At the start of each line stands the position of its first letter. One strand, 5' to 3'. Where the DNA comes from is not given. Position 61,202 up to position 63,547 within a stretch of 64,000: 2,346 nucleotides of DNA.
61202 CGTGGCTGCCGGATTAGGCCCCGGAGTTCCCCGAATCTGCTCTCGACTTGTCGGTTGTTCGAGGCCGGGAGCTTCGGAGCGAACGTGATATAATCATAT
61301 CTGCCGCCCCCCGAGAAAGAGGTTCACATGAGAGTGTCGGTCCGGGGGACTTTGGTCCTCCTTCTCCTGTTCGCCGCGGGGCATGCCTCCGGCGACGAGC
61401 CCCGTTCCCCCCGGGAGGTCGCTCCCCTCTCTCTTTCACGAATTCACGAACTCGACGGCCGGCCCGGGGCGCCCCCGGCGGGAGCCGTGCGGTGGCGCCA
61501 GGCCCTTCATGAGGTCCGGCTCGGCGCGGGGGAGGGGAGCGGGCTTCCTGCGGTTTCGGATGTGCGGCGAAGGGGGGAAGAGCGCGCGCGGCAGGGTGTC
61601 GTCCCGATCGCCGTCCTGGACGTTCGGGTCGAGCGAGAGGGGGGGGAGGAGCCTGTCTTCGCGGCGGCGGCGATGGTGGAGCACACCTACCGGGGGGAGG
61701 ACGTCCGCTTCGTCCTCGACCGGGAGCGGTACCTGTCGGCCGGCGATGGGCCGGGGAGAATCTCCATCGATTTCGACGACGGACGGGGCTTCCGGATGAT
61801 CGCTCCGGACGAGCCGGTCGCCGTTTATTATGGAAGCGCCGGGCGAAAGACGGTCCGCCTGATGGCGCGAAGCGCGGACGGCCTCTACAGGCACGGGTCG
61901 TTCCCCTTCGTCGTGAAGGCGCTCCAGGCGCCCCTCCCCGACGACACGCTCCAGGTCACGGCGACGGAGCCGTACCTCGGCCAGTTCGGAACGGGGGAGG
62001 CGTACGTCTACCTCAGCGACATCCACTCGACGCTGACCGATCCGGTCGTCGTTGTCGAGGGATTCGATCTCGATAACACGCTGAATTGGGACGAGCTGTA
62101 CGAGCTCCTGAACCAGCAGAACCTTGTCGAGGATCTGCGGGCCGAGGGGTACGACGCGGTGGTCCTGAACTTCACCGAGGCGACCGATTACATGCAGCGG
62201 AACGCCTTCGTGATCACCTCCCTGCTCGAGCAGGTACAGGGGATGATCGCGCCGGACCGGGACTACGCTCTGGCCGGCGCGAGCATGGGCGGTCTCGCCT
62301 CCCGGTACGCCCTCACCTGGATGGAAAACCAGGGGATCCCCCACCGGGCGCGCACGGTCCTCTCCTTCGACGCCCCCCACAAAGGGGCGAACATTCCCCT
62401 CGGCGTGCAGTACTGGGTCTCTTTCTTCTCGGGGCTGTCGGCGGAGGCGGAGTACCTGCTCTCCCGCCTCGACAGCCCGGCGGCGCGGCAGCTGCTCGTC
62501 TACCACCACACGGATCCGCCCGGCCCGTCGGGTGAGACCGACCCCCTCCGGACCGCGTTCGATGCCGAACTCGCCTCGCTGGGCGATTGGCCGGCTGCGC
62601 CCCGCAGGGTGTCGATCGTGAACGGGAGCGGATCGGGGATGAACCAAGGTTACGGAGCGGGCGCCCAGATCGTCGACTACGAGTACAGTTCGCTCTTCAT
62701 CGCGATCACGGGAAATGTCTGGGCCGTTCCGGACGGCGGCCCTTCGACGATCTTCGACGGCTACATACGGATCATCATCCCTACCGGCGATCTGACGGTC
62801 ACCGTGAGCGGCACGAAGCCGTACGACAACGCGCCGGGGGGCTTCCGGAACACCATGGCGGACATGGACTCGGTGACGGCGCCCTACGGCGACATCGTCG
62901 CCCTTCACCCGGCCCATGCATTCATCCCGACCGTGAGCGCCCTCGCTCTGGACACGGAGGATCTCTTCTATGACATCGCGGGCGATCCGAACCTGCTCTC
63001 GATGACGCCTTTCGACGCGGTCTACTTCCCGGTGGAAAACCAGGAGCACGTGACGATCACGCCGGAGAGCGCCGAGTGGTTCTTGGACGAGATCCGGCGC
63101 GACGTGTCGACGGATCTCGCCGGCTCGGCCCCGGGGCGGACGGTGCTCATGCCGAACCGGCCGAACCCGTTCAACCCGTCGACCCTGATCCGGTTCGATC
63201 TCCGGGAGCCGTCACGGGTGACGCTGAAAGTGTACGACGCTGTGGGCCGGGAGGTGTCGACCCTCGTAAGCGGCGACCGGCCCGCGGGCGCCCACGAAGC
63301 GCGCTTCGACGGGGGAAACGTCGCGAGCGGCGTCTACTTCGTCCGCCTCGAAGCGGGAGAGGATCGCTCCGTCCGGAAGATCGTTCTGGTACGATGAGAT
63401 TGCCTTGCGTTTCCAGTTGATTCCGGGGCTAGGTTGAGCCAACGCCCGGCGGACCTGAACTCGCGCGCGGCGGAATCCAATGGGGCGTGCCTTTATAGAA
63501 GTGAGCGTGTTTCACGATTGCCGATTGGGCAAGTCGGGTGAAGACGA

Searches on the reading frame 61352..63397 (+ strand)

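Call 12: search_protein_families(library=pfam, proteins=[window:61352-63397:+], max_evalue=0.0001)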
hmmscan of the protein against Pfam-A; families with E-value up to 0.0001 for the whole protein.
window:61352-63397:+ (681 aa): 2 families
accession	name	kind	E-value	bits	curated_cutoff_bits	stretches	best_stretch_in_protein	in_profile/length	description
PF18962.6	Por_Secre_tail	-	6.6e-07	30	27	1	604-678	3-74/75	Secretion system C-terminal sorting domain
PF13860.13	FlgD_ig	-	3.5e-06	27.3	27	1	614-669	15-76/79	FlgD Ig-like domain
